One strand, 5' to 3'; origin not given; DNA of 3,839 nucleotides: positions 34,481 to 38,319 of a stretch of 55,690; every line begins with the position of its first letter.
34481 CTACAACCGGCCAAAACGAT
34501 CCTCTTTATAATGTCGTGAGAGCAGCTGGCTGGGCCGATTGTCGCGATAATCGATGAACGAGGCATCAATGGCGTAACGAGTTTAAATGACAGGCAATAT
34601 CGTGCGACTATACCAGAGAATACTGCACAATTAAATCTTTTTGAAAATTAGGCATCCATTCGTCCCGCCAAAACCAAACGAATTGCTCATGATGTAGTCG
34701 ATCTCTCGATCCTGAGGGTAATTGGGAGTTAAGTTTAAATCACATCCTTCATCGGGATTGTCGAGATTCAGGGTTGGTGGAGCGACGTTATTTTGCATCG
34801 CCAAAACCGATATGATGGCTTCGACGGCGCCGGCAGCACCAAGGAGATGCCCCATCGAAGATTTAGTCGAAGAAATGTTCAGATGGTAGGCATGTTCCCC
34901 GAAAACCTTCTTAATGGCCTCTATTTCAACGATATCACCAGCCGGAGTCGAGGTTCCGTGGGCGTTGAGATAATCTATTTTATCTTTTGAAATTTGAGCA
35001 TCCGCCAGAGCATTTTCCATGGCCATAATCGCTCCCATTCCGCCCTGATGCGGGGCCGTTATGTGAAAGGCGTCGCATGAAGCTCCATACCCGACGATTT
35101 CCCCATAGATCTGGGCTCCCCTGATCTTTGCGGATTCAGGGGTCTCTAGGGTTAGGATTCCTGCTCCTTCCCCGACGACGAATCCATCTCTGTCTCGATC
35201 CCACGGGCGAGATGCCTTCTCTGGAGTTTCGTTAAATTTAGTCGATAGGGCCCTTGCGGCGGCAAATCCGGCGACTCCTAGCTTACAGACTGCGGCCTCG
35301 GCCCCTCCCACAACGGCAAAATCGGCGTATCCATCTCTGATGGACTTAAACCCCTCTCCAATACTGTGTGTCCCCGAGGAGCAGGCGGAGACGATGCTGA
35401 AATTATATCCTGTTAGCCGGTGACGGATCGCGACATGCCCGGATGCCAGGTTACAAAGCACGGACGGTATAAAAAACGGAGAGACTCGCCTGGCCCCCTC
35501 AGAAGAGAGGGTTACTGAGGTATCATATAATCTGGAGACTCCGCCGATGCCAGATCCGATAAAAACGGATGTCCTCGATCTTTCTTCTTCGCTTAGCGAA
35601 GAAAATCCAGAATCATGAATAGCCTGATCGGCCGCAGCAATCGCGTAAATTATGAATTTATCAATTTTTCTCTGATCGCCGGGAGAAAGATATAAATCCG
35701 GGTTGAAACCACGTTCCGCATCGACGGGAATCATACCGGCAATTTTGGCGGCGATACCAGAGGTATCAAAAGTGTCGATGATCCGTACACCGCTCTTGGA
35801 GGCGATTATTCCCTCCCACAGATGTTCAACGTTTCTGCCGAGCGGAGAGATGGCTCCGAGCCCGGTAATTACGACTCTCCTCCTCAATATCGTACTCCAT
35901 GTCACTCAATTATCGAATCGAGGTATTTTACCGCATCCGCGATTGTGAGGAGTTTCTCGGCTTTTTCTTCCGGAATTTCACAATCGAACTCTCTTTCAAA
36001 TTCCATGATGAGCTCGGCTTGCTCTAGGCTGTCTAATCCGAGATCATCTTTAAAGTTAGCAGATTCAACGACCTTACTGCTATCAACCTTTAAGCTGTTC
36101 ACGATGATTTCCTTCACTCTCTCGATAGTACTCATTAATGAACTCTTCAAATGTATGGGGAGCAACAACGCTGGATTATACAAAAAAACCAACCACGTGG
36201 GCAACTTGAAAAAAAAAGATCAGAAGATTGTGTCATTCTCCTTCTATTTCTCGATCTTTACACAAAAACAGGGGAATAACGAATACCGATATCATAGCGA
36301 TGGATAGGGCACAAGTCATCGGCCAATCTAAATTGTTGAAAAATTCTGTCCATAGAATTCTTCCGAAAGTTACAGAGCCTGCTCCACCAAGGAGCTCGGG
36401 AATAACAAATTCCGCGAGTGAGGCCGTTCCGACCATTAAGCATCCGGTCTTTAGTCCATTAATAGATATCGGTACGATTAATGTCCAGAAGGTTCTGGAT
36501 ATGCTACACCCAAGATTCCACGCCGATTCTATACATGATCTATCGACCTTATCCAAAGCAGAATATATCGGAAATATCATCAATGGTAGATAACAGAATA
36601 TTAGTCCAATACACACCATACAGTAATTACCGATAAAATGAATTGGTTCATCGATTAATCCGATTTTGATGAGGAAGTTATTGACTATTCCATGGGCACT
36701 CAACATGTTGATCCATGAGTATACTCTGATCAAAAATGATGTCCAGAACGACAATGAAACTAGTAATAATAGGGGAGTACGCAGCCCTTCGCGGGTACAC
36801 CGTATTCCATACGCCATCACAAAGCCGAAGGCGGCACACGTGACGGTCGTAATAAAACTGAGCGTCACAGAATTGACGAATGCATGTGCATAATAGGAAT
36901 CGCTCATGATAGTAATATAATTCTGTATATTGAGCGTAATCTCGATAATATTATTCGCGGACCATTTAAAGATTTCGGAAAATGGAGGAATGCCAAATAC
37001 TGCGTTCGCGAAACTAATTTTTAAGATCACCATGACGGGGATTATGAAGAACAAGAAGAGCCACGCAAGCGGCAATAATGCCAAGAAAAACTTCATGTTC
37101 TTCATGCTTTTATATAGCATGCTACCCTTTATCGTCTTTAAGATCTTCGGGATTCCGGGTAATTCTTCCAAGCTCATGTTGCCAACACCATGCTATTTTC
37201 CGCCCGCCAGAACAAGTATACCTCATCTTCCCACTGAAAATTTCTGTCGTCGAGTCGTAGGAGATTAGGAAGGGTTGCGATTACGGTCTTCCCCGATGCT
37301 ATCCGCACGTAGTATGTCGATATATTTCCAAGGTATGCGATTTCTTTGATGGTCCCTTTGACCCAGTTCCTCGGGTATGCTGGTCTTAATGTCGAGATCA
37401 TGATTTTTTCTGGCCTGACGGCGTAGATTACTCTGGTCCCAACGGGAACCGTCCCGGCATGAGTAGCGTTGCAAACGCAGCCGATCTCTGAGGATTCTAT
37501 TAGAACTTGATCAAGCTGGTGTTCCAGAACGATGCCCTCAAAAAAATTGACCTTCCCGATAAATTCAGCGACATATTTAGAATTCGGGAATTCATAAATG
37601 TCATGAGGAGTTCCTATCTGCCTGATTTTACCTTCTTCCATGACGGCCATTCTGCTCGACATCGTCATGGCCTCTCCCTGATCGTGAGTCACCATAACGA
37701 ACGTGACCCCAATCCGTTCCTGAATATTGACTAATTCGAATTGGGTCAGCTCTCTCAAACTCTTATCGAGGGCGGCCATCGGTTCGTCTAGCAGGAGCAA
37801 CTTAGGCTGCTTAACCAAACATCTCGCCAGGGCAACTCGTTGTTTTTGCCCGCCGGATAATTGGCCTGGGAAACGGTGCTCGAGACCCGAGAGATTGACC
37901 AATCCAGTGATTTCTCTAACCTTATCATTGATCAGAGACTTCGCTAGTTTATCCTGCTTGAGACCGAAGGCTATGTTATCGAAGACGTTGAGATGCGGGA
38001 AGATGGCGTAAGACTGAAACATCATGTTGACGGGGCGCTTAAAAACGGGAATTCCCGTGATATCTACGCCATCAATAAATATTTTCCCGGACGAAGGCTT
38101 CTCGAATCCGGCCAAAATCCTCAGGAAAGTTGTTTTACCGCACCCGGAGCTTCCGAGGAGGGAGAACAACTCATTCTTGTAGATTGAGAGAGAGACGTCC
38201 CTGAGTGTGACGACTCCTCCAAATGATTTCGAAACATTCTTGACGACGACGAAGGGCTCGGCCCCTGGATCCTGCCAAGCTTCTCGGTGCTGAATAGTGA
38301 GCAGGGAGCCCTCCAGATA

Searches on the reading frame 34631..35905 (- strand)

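Call 25: search_protein_families(library=pfam, proteins=[window:34631-35905:-], max_evalue=0.001)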
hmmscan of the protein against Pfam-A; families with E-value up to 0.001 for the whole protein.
window:34631-35905:- (424 aa): 2 families
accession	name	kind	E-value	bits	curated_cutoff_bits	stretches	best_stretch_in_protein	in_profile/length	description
PF00109.32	ketoacyl-synt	-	2.1e-52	178.7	20.8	1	9-257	2-250/252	Beta-ketoacyl synthase, N-terminal domain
PF02801.28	Ketoacyl-synt_C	-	2.5e-39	134.4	20.8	1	267-381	1-118/119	Beta-ketoacyl synthase, C-terminal domain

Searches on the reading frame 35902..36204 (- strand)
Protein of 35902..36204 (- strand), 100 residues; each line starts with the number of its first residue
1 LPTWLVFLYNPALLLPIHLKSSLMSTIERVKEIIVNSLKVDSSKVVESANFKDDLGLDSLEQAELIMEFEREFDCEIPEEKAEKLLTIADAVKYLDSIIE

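Call 48: search_protein_families(library=pfam, proteins=[window:35902-36204:-], max_evalue=0.00001)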
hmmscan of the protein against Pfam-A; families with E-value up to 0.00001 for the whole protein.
window:35902-36204:- (100 aa): 1 family
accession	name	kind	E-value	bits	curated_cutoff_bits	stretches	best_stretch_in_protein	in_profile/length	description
PF00550.31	PP-binding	-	2e-11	44.4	20.8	1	28-95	1-67/67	Phosphopantetheine attachment site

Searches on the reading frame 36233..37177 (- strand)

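Call 25: search_protein_families(library=pfam, proteins=[window:36233-37177:-], max_evalue=0.001)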
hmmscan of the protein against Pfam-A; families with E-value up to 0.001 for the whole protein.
window:36233-37177:- (314 aa): 1 family
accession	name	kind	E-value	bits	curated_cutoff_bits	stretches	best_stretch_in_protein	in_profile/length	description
PF00528.27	BPD_transp_1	-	4.1e-10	40.1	26.4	1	185-302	53-172/184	Binding-protein-dependent transport system inner membrane component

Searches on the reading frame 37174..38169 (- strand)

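Call 25: search_protein_families(library=pfam, proteins=[window:37174-38169:-], max_evalue=0.001)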
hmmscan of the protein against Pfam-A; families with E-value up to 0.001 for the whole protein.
window:37174-38169:- (331 aa): 3 families
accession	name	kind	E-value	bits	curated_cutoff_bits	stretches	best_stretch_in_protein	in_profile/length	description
PF00005.33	ABC_tran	-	2.6e-31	109.5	25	1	3-132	15-137/137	ABC transporter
PF08402.16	TOBE_2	-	3.6e-16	59.5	21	1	250-329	2-76/76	TOBE domain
PF02463.25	SMC_N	-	0.00063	19.7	40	0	73-178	106-213/220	RecF/RecN/SMC N terminal domain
